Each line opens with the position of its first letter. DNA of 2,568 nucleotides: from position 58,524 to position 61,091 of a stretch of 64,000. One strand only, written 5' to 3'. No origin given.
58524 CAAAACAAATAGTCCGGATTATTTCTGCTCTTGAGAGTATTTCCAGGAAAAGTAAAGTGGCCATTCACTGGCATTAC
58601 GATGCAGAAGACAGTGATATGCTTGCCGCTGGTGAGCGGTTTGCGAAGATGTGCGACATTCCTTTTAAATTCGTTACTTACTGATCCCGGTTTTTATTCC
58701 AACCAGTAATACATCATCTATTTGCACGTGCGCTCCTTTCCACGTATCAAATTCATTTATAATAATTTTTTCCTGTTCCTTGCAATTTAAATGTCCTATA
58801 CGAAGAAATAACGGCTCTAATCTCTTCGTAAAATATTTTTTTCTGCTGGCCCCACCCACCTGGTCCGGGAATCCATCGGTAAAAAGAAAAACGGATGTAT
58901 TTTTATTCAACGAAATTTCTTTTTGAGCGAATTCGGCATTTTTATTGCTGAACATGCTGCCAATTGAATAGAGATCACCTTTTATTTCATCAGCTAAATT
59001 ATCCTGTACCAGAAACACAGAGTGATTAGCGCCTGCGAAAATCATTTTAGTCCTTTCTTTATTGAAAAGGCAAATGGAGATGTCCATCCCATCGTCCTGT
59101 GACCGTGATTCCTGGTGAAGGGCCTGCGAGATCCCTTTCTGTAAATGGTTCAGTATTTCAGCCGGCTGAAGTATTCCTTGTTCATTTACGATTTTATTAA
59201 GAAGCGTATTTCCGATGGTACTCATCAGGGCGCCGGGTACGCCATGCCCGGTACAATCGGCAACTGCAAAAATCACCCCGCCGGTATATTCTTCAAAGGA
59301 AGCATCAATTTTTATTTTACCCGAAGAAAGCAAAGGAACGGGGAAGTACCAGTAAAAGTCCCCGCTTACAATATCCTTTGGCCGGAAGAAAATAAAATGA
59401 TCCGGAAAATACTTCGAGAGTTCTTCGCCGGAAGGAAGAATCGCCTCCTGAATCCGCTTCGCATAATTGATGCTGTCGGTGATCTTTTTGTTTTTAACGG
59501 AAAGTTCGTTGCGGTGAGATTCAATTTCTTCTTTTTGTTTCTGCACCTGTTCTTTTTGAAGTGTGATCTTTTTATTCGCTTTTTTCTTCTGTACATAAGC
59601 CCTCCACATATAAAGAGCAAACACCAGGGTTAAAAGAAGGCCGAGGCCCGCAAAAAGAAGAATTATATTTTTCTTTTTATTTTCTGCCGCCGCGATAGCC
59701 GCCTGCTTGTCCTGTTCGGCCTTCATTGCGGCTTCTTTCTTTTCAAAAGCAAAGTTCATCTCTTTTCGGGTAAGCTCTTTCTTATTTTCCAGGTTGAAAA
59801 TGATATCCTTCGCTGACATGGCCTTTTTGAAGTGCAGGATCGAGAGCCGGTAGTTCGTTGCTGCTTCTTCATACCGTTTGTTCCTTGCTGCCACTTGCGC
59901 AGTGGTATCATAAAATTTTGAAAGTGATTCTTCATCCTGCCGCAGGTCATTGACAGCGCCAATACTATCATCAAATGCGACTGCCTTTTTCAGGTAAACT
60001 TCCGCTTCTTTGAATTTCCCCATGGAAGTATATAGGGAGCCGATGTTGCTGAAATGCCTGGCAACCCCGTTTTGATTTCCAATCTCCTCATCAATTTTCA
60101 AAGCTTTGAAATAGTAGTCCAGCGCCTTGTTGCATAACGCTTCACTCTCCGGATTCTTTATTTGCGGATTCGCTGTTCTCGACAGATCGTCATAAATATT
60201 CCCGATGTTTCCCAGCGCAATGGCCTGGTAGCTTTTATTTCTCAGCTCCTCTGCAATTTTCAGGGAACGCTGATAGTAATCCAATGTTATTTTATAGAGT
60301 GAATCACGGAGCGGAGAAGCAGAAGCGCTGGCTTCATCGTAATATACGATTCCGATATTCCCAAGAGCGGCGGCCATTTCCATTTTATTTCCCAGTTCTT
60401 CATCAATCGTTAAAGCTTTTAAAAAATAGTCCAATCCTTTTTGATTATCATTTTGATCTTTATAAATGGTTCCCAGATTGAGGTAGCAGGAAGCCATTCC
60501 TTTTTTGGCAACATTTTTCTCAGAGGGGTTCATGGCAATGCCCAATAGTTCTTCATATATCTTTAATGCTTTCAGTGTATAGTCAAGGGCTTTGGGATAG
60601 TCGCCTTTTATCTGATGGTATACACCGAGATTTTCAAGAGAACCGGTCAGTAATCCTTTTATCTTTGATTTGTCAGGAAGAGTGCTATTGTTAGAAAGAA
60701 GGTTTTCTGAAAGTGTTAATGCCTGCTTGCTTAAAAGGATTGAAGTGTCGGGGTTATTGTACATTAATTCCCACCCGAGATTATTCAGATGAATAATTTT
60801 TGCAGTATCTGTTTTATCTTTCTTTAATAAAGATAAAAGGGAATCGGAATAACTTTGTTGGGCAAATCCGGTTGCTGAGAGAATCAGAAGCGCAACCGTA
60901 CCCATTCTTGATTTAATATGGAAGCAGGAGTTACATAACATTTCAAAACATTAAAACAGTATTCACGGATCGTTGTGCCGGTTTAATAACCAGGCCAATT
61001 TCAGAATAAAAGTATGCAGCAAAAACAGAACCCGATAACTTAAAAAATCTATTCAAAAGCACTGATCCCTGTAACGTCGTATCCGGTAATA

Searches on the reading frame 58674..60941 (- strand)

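Call 58: search_protein_families(library=ncbifam, proteins=[window:58674-60941:-], max_evalue=0.00001)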
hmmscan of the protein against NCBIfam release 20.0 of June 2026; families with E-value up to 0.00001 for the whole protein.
window:58674-60941:- (755 aa): 4 families
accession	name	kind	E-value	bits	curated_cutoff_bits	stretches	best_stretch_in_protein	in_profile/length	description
NF038263.1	prot_phos_SiaA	equivalog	2.8e-48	164.9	700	1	463-748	387-654/658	biofilm regulation protein phosphatase SiaA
NF053520.1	HK_Porph_FimS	equivalog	7.1e-14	51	600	1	124-212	142-228/618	sensor histidine kinase FimS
NF002725.1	PRK02603.1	equivalog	3e-07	30.6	143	0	106-230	42-150/173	photosystem I assembly protein Ycf3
NF041717.1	HaaA_phane_TPR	equivalog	4e-06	25.2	1125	0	101-243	754-875/882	cyclophane-containing RiPP biosynthesis TPR protein HaaT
